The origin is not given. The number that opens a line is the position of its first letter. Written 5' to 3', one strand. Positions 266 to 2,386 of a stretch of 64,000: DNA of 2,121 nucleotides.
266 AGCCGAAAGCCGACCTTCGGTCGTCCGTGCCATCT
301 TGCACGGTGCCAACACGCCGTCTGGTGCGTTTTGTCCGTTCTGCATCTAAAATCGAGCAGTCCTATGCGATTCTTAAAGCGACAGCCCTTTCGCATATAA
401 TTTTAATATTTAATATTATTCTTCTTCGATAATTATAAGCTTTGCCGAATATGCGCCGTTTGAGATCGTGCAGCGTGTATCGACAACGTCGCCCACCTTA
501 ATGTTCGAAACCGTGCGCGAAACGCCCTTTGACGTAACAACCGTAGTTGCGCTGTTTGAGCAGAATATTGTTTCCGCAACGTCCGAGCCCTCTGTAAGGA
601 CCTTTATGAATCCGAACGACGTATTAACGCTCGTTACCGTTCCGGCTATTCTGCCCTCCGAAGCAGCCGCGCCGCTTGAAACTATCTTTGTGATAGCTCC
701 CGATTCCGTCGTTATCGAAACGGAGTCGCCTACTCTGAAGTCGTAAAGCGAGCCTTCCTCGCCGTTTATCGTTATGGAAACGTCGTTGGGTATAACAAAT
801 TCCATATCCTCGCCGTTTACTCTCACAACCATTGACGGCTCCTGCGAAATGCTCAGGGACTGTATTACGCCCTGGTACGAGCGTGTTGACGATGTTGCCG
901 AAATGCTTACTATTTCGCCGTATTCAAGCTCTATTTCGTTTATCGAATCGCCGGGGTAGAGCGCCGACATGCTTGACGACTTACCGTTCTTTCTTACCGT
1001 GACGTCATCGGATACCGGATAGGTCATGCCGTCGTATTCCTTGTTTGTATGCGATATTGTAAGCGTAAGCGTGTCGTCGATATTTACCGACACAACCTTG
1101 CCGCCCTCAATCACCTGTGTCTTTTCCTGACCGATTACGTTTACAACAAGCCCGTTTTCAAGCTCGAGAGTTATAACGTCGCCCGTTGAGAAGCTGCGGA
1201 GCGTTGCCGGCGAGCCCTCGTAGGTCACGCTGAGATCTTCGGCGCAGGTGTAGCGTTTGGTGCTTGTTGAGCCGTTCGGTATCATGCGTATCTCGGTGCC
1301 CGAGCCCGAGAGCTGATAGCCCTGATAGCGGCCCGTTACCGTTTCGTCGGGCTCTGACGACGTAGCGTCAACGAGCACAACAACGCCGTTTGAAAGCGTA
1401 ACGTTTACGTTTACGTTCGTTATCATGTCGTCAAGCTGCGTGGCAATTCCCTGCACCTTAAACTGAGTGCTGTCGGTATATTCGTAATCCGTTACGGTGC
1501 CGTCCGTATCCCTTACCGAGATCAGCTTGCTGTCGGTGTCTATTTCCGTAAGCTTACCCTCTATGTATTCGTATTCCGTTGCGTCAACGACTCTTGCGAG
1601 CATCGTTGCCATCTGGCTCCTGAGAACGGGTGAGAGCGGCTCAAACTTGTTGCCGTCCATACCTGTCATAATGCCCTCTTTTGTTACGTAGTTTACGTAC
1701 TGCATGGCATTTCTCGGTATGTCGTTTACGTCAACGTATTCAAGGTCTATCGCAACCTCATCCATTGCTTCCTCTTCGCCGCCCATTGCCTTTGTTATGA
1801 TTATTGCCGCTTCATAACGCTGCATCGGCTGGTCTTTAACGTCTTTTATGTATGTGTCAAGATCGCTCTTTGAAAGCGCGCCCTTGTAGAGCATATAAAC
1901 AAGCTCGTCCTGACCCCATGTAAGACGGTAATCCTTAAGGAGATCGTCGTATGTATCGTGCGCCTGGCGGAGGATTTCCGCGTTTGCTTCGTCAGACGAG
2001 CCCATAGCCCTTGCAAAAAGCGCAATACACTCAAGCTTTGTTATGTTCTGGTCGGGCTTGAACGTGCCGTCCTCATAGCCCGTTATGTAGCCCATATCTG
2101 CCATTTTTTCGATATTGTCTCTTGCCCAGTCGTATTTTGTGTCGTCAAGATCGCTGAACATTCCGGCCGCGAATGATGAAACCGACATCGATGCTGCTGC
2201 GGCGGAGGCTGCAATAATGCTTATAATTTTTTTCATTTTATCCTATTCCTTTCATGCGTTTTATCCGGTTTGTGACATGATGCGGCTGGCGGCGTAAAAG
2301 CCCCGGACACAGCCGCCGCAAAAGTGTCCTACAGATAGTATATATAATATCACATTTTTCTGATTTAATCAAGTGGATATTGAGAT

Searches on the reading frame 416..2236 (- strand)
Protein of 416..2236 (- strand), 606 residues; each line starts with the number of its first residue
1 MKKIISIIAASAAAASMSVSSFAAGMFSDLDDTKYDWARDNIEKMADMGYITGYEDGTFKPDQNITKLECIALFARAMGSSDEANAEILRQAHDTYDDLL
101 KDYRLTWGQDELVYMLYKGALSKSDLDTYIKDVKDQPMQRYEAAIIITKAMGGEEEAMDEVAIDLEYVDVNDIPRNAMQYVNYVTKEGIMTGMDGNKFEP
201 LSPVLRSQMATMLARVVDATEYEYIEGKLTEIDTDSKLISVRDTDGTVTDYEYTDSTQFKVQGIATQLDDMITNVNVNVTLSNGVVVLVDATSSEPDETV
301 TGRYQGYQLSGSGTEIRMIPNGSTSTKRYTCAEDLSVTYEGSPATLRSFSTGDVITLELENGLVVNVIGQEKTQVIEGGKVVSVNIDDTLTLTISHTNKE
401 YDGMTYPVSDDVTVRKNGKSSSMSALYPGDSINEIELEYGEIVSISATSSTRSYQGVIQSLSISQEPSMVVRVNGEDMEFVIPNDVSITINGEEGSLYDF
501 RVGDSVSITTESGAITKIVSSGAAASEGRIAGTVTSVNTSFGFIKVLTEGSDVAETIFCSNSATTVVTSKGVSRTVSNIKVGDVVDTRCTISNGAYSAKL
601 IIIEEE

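Call 18: find_encoding_contigs(protein=window:416-2236:-, flank=10000, max_places=10)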
Protein window:416-2236:- (606 aa): 15 contigs read that carry it; 5 places shown.
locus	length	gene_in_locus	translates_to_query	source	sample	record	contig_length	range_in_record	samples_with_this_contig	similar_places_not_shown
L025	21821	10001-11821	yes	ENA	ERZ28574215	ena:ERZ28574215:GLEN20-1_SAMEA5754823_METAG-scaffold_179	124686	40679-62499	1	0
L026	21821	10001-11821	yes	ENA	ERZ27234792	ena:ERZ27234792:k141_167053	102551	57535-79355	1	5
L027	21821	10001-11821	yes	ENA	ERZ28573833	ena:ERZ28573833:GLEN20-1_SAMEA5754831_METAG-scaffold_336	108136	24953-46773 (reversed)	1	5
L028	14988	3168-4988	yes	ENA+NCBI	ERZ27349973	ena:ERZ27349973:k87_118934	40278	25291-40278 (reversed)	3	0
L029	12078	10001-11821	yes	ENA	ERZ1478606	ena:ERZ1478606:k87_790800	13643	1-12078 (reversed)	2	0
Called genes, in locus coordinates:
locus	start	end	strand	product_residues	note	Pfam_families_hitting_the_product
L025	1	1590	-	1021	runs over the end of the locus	PF00395:SLH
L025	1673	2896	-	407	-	PF12833:HTH_18, PF00165:HTH_AraC (weak)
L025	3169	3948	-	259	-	-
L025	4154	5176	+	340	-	-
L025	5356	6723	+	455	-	PF01554:MatE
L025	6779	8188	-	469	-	PF13308:YARHG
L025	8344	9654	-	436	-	PF00128:Alpha-amylase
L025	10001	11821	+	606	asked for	PF00395:SLH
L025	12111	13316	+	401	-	PF00890:FAD_binding_2 (faint), PF01266:DAO (faint), PF03486:HI0933_like, PF07992:Pyr_redox_2 (faint), PF13450:NAD_binding_8 (weak), PF13454:NAD_binding_9 (faint), PF13738:Pyr_redox_3 (faint), PF22780:HI0933_like_1st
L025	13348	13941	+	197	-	-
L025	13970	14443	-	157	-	PF02664:LuxS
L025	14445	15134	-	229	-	PF01048:PNP_UDP_1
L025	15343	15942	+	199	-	PF00929:RNase_T, PF16473:Rv2179c-like (faint)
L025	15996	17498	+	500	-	PF12838:Fer4_7 (weak), PF13187:Fer4_9 (weak), PF13237:Fer4_10 (weak), PF25160:LdpA_Fe-S-bd (weak), PF00037:Fer4, PF12837:Fer4_6 (weak), PF00037:Fer4, PF02906:Fe_hyd_lg_C, +6 more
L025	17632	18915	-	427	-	PF00202:Aminotran_3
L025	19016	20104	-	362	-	-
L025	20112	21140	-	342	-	-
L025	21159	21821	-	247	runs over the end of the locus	PF02706:Wzz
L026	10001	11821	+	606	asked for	PF00395:SLH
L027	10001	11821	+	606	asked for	PF00395:SLH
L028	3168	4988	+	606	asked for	PF00395:SLH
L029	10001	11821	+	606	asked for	PF00395:SLH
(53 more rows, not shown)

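Call 51: find_homologous_proteins(query=L025:12111-13316:+, max_evalue=1e-40)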
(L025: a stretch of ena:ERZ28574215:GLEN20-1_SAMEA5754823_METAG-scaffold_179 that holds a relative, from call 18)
Query L025:12111-13316:+ (401 aa): 7989 proteins with E <= 1e-40 among 8000 candidates; the best 120 are listed.
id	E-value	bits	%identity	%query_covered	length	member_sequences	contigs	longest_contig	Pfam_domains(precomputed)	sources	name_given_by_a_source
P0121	1.3e-257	872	99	100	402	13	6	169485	PF01266.31,PF22780.2,PF13450.13,PF00890.31,PF07992.21,PF13738.13,PF03486.21,PF13454.13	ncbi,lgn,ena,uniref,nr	ncbi:MAG TPA: NAD(P)/FAD-dependent oxidoreductase [Candidatus Ornithomonoglobus intestinigallinarum]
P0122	5.2e-195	666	75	96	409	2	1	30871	PF01266.31,PF22780.2,PF13450.13,PF00890.31,PF07992.21,PF00070.34,PF13738.13,PF03486.21,PF13454.13,PF12831.14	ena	-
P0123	3.4e-193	660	74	100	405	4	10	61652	PF01266.31,PF22780.2,PF01593.31,PF13450.13,PF00890.31,PF07992.21,PF00070.34,PF13738.13,PF03486.21,PF13454.13,PF12831.14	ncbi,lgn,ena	-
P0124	8.5e-188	642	72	100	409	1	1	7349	PF01266.31,PF22780.2,PF13450.13,PF00890.31,PF07992.21,PF00070.34,PF13738.13,PF03486.21,PF13454.13,PF01134.29,PF12831.14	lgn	-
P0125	3.9e-184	630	70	94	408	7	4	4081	PF01266.31,PF22780.2,PF13450.13,PF00890.31,PF07992.21,PF00070.34,PF03486.21,PF13454.13,PF01134.29,PF12831.14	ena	-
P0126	1.0e-182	625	69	90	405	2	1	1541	PF01266.31,PF22780.2,PF01593.31,PF13450.13,PF00890.31,PF07992.21,PF00070.34,PF13738.13,PF03486.21,PF13454.13,PF12831.14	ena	-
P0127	2.4e-179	614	70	100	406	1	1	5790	PF01266.31,PF22780.2,PF13450.13,PF00890.31,PF07992.21,PF00070.34,PF13738.13,PF03486.21,PF13454.13,PF01134.29,PF12831.14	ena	-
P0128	6.7e-175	600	68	94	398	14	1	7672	PF01266.31,PF22780.2,PF13450.13,PF00890.31,PF07992.21,PF00070.34,PF13738.13,PF03486.21,PF13454.13,PF01134.29,PF12831.14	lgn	-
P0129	1.1e-170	586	66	100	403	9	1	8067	PF01266.31,PF22780.2,PF13450.13,PF00890.31,PF07992.21,PF00070.34,PF13738.13,PF03486.21,PF13454.13,PF01134.29,PF12831.14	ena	-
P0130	1.9e-170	585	66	95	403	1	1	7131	PF01266.31,PF22780.2,PF13450.13,PF00890.31,PF07992.21,PF00070.34,PF13738.13,PF03486.21,PF13454.13,PF01134.29,PF12831.14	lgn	-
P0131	5.1e-169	580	65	93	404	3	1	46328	PF01266.31,PF22780.2,PF13450.13,PF00890.31,PF07992.21,PF00070.34,PF13738.13,PF03486.21,PF01262.28,PF01134.29,PF12831.14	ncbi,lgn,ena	-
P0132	1.6e-168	579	66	93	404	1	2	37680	PF22780.2,PF13450.13,PF07992.21,PF00070.34,PF03486.21,PF13454.13,PF01134.29,PF12831.14,PF01266.31,PF00890.31,PF13738.13,PF01262.28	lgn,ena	-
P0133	1.7e-168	579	65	94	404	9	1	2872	PF22780.2,PF13450.13,PF07992.21,PF00070.34,PF03486.21,PF13454.13,PF01134.29,PF12831.14,PF01266.31,PF00890.31,PF13738.13,PF01262.28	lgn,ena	-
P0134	1.7e-167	575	65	93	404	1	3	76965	PF22780.2,PF13450.13,PF07992.21,PF00070.34,PF03486.21,PF13454.13,PF01134.29,PF12831.14,PF01266.31,PF00890.31,PF13738.13,PF01262.28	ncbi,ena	-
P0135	4.3e-163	561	63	100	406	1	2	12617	PF22780.2,PF13450.13,PF07992.21,PF00070.34,PF03486.21,PF13454.13,PF01134.29,PF12831.14,PF01266.31,PF00890.31,PF13738.13,PF01262.28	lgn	-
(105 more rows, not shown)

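Call 52: find_encoding_contigs(protein=P0123, flank=8000, max_places=4)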
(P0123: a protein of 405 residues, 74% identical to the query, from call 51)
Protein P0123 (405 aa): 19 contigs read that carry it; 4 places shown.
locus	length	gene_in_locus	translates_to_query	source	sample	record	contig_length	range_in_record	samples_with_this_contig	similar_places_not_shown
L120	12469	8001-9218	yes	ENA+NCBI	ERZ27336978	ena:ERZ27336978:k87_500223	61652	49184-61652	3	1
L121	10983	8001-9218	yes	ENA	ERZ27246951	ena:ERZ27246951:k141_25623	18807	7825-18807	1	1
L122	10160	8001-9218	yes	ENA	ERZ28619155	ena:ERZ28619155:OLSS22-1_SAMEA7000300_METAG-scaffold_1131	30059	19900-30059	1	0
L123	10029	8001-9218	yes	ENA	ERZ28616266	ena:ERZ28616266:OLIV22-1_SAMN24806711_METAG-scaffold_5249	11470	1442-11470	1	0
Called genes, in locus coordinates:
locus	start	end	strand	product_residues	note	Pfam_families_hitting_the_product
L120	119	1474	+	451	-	PF03023:MurJ, PF01554:MatE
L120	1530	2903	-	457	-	-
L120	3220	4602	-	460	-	PF00128:Alpha-amylase, PF16657:Malt_amylase_C (faint)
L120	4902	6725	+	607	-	PF00395:SLH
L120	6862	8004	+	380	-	PF01594:AI-2E_transport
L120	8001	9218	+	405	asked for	PF00070:Pyr_redox (faint), PF00890:FAD_binding_2 (weak), PF01266:DAO (weak), PF03486:HI0933_like, PF12831:FAD_oxidored (weak), PF13450:NAD_binding_8, PF13454:NAD_binding_9 (weak), PF22780:HI0933_like_1st, +3 more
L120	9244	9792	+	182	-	-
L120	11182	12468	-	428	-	?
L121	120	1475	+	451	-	PF03023:MurJ, PF01554:MatE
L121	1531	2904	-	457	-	-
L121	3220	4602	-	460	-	PF00128:Alpha-amylase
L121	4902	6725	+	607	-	PF00395:SLH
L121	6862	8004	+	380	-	PF01594:AI-2E_transport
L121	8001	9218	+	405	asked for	PF00070:Pyr_redox (faint), PF00890:FAD_binding_2 (weak), PF01266:DAO (weak), PF03486:HI0933_like, PF12831:FAD_oxidored (weak), PF13450:NAD_binding_8, PF13454:NAD_binding_9 (weak), PF22780:HI0933_like_1st, +3 more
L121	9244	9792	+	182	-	-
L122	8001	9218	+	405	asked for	PF00070:Pyr_redox (faint), PF00890:FAD_binding_2 (weak), PF01266:DAO (weak), PF03486:HI0933_like, PF12831:FAD_oxidored (weak), PF13450:NAD_binding_8, PF13454:NAD_binding_9 (weak), PF22780:HI0933_like_1st, +3 more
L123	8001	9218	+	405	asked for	PF00070:Pyr_redox (faint), PF00890:FAD_binding_2 (weak), PF01266:DAO (weak), PF03486:HI0933_like, PF12831:FAD_oxidored (weak), PF13450:NAD_binding_8, PF13454:NAD_binding_9 (weak), PF22780:HI0933_like_1st, +3 more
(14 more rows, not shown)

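Call 53: find_encoding_contigs(protein=P0122, flank=8000, max_places=3)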
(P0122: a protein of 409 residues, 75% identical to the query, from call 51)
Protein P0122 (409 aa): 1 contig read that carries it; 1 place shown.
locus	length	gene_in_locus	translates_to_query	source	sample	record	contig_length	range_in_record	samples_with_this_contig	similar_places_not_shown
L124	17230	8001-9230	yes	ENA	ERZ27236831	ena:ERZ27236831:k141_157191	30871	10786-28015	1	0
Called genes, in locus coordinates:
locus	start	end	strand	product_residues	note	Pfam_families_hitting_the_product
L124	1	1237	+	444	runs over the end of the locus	PF03023:MurJ, PF01554:MatE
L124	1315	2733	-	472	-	PF13308:YARHG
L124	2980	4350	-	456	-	PF00128:Alpha-amylase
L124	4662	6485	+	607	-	PF00395:SLH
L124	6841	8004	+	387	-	PF01594:AI-2E_transport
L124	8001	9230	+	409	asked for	PF00070:Pyr_redox (faint), PF00890:FAD_binding_2 (weak), PF01266:DAO (weak), PF03486:HI0933_like, PF12831:FAD_oxidored (weak), PF13450:NAD_binding_8 (weak), PF13454:NAD_binding_9 (weak), PF22780:HI0933_like_1st, +2 more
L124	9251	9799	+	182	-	-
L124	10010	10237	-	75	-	-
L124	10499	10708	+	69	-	PF20124:DUF6514 (weak)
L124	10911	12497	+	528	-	-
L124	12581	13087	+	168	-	PF11667:DUF3267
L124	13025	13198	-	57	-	-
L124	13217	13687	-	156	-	PF03780:Asp23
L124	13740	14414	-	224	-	PF12685:SpoIIIAH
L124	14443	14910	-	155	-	-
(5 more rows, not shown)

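Call 56: find_encoding_contigs(protein=P0124, flank=6000, max_places=3)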
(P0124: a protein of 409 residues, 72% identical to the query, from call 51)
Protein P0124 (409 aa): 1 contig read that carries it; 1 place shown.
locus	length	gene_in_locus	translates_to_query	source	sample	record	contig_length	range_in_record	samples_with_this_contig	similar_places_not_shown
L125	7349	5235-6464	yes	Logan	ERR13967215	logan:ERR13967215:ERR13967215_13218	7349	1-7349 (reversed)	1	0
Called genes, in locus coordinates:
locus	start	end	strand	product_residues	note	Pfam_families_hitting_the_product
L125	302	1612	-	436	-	PF00128:Alpha-amylase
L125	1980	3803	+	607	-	PF00395:SLH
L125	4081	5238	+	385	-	PF01594:AI-2E_transport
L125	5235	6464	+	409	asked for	PF00070:Pyr_redox (faint), PF00890:FAD_binding_2 (weak), PF01266:DAO, PF03486:HI0933_like, PF12831:FAD_oxidored (weak), PF13450:NAD_binding_8, PF13454:NAD_binding_9 (weak), PF22780:HI0933_like_1st, +3 more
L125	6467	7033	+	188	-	-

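Call 57: find_encoding_contigs(protein=P0131, flank=6000, max_places=3)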
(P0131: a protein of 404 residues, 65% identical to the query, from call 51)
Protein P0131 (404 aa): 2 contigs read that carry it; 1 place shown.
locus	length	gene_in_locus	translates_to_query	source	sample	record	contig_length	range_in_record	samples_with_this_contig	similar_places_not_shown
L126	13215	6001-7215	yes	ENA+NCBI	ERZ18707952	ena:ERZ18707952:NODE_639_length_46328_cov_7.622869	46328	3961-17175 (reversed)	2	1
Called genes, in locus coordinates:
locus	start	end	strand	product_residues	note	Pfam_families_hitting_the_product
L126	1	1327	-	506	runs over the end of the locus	PF06580:His_kinase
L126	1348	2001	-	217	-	PF00657:Lipase_GDSL, PF13472:Lipase_GDSL_2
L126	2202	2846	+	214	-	PF00730:HhH-GPD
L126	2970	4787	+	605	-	PF00395:SLH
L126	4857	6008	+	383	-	PF01594:AI-2E_transport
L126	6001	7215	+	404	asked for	PF00070:Pyr_redox (faint), PF00890:FAD_binding_2 (weak), PF01134:GIDA (faint), PF01266:DAO (weak), PF03486:HI0933_like, PF12831:FAD_oxidored, PF13450:NAD_binding_8 (weak), PF22780:HI0933_like_1st, +3 more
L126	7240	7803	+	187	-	-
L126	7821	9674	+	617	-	PF26410:GH5_mannosidase (faint), PF00150:Cellulase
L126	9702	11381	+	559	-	PF01979:Amidohydro_1, PF07969:Amidohydro_3 (faint), PF13382:Adenine_deam_C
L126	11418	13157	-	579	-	PF00753:Lactamase_B, PF12706:Lactamase_B_2, PF23023:Anti-Pycsar_Apyc1 (faint), PF22505:RNase_J_b_CASP, PF07521:RMMBL, PF17770:RNase_J_C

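Call 64: find_encoding_contigs(protein=P0127, flank=5000, max_places=3)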
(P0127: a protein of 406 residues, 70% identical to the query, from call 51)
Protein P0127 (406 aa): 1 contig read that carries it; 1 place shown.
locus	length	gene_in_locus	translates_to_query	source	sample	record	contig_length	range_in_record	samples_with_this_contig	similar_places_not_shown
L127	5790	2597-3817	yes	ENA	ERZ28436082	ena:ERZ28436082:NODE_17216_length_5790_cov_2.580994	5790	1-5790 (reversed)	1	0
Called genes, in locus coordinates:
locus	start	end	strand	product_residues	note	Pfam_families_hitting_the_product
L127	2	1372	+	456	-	?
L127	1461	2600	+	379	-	PF01594:AI-2E_transport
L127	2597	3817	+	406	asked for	PF00070:Pyr_redox (faint), PF00890:FAD_binding_2, PF01266:DAO (weak), PF03486:HI0933_like, PF12831:FAD_oxidored, PF13450:NAD_binding_8 (weak), PF13454:NAD_binding_9 (weak), PF22780:HI0933_like_1st, +3 more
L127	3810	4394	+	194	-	-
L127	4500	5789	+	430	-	?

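Call 65: find_encoding_contigs(protein=P0134, flank=5000, max_places=3)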
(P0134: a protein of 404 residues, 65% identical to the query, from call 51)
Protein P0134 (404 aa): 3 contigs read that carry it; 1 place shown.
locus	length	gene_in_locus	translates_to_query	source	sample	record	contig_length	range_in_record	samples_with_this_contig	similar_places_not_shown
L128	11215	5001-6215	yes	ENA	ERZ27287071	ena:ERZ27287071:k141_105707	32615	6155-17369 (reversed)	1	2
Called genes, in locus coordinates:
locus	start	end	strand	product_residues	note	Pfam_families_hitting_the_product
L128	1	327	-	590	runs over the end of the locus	PF02743:dCache_1 (weak), PF06580:His_kinase, PF02518:HATPase_c (weak)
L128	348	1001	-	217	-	PF00657:Lipase_GDSL, PF13472:Lipase_GDSL_2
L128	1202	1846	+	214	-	PF00730:HhH-GPD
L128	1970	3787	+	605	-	PF00395:SLH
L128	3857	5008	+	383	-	PF01594:AI-2E_transport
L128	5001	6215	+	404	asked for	PF00070:Pyr_redox (faint), PF00890:FAD_binding_2 (weak), PF01134:GIDA (faint), PF01266:DAO (weak), PF03486:HI0933_like, PF12831:FAD_oxidored, PF13450:NAD_binding_8 (weak), PF22780:HI0933_like_1st, +4 more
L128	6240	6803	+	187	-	-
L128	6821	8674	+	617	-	PF26410:GH5_mannosidase (faint), PF00150:Cellulase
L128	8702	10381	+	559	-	PF01979:Amidohydro_1, PF07969:Amidohydro_3 (faint), PF13382:Adenine_deam_C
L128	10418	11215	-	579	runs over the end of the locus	PF00753:Lactamase_B, PF12706:Lactamase_B_2, PF23023:Anti-Pycsar_Apyc1 (faint), PF22505:RNase_J_b_CASP, PF07521:RMMBL, PF17770:RNase_J_C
